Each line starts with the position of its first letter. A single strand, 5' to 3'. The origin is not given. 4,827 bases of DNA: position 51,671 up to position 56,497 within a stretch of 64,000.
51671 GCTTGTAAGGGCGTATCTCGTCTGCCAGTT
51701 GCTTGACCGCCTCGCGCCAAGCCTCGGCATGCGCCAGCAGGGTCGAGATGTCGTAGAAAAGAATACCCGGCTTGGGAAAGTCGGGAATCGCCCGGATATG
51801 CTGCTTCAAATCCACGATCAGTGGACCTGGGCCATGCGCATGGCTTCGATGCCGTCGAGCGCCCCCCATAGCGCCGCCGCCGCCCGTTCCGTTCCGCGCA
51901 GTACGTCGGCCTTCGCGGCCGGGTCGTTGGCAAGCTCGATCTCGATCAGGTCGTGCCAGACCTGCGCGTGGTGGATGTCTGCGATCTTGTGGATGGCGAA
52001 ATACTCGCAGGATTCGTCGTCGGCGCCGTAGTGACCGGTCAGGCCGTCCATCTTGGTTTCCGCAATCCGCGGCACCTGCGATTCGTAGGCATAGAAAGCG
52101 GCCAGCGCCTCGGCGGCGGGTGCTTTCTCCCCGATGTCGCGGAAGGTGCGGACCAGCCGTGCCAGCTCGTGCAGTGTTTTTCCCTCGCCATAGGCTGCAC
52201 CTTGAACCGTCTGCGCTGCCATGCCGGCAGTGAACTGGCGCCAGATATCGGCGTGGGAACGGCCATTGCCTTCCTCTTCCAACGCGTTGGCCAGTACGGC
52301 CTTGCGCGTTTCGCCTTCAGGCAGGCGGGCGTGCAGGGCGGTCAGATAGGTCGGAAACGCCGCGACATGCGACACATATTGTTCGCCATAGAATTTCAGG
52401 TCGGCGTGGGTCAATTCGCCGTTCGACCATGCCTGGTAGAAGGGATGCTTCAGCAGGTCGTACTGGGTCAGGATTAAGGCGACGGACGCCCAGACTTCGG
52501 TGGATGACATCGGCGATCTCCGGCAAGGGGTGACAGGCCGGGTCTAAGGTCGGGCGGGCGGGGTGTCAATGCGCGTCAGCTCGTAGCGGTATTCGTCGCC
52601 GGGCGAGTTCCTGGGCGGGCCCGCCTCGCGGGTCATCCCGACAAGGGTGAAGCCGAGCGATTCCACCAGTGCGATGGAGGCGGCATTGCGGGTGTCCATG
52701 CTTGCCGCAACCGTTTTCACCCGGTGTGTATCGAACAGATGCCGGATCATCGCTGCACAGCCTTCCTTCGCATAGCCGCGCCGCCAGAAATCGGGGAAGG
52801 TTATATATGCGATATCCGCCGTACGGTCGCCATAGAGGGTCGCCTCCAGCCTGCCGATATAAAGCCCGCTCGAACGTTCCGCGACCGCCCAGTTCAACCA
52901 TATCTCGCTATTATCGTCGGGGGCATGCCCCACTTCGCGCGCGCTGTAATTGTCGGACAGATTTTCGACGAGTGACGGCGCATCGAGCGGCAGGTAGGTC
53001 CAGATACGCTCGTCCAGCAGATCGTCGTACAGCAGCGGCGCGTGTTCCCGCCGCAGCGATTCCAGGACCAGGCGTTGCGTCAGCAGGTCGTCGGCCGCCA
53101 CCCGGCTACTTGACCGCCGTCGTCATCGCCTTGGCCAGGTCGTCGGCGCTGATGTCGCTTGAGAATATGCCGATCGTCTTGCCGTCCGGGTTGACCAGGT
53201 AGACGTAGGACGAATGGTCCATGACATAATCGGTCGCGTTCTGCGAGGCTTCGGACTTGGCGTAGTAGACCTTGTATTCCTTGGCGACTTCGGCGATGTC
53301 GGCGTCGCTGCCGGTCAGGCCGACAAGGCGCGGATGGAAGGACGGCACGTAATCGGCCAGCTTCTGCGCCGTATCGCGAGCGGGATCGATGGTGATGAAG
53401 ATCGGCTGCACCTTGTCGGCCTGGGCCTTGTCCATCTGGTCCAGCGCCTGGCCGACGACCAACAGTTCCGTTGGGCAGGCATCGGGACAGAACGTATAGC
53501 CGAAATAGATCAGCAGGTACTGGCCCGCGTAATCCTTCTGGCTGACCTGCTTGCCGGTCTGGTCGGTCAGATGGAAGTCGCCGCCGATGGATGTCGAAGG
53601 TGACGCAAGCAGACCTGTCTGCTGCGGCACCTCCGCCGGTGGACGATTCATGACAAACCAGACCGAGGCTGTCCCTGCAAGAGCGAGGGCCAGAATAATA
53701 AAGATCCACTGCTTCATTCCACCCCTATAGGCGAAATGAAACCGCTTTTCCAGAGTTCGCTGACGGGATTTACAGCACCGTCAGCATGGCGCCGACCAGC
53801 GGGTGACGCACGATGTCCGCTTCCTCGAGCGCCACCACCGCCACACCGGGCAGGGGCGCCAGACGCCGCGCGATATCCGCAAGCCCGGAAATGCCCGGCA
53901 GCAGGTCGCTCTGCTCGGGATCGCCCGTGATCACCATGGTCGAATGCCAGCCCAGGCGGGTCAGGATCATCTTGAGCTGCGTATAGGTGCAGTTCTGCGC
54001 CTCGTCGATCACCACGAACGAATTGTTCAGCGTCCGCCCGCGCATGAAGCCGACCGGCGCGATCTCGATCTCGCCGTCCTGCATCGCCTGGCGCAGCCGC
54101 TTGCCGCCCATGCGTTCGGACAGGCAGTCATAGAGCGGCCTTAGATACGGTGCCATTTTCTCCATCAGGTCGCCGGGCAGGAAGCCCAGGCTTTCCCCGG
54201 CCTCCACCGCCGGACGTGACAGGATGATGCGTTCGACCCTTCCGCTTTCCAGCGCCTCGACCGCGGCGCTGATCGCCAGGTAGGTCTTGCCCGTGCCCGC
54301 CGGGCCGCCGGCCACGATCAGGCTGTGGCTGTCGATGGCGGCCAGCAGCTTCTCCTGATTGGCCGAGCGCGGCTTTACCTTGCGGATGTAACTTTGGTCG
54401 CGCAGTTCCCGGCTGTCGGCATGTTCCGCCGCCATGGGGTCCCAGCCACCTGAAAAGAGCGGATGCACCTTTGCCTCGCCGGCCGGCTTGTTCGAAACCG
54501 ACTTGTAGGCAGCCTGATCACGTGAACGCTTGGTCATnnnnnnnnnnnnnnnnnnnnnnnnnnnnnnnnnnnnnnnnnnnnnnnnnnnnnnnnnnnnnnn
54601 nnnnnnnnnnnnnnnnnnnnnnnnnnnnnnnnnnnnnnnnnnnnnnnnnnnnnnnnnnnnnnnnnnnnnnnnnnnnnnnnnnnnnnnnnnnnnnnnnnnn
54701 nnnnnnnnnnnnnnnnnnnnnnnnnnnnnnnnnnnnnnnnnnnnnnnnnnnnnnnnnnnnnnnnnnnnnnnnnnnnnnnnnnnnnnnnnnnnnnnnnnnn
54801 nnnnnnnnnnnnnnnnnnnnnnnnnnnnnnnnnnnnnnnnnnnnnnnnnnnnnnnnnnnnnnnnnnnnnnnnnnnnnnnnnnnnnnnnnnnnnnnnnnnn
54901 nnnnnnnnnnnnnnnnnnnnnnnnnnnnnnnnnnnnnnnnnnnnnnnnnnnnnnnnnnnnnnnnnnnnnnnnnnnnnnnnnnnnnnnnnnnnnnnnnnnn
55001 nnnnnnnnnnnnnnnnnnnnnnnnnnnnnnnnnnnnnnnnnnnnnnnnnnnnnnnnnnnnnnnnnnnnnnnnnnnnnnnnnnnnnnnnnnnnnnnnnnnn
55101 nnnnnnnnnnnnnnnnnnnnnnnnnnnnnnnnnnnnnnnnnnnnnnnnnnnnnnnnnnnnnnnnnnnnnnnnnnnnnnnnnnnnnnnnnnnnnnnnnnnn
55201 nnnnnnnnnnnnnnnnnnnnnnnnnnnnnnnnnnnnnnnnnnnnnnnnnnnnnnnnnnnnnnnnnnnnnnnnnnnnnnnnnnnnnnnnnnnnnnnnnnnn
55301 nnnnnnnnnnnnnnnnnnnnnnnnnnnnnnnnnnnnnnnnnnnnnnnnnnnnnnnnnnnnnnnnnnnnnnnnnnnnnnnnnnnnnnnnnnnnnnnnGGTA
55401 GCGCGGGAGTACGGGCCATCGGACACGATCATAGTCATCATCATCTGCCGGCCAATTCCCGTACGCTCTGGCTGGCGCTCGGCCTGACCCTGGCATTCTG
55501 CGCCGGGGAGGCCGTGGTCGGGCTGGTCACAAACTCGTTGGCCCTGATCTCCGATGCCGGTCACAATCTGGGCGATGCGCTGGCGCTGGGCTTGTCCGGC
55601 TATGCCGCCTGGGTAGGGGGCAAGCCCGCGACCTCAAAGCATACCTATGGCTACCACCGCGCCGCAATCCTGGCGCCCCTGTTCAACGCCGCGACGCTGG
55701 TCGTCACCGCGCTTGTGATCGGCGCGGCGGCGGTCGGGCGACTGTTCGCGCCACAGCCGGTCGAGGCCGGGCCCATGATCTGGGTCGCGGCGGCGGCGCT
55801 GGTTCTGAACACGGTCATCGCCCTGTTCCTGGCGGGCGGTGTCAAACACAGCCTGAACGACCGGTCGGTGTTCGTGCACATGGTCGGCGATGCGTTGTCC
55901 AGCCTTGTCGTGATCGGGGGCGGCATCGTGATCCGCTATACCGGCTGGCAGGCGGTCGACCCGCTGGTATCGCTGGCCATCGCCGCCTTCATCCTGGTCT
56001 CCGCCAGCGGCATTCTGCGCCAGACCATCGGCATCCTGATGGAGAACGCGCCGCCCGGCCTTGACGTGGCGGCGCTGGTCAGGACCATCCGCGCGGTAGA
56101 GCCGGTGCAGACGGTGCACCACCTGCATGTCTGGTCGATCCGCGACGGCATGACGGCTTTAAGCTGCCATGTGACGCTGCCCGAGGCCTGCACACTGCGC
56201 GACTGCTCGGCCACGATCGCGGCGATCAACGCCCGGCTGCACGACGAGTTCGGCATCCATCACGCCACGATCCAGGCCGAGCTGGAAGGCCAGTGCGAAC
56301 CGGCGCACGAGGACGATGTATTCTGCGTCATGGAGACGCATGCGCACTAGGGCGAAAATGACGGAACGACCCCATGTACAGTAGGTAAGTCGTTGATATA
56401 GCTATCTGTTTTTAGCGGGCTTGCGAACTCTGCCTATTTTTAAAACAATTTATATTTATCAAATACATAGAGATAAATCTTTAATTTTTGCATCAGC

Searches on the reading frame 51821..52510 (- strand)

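Call 67: search_protein_families(library=pfam, proteins=[window:51821-52510:-], max_evalue=0.00001)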
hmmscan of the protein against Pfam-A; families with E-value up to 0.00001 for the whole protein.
window:51821-52510:- (230 aa): 2 families
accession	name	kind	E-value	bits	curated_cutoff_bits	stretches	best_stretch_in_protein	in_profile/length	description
PF14518.11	Haem_oxygenas_2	-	2.6e-25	89.7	28.9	1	42-214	4-176/177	Iron-containing redox enzyme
PF03070.21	TENA_THI-4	-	1.2e-13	51.7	22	1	16-157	10-142/210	TENA/THI-4/PQQC family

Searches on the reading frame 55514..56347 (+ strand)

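Call 67: search_protein_families(library=pfam, proteins=[window:55514-56347:+], max_evalue=0.00001)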
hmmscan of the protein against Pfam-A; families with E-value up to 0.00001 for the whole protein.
window:55514-56347:+ (278 aa): 2 families
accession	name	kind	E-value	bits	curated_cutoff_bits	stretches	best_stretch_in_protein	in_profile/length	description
PF01545.26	Cation_efflux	-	5.2e-33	114.9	26.6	1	2-176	18-198/198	Cation efflux family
PF16916.11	ZT_dimer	-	9.5e-14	51.6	26.7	1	180-256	1-76/78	Dimerisation domain of Zinc Transporter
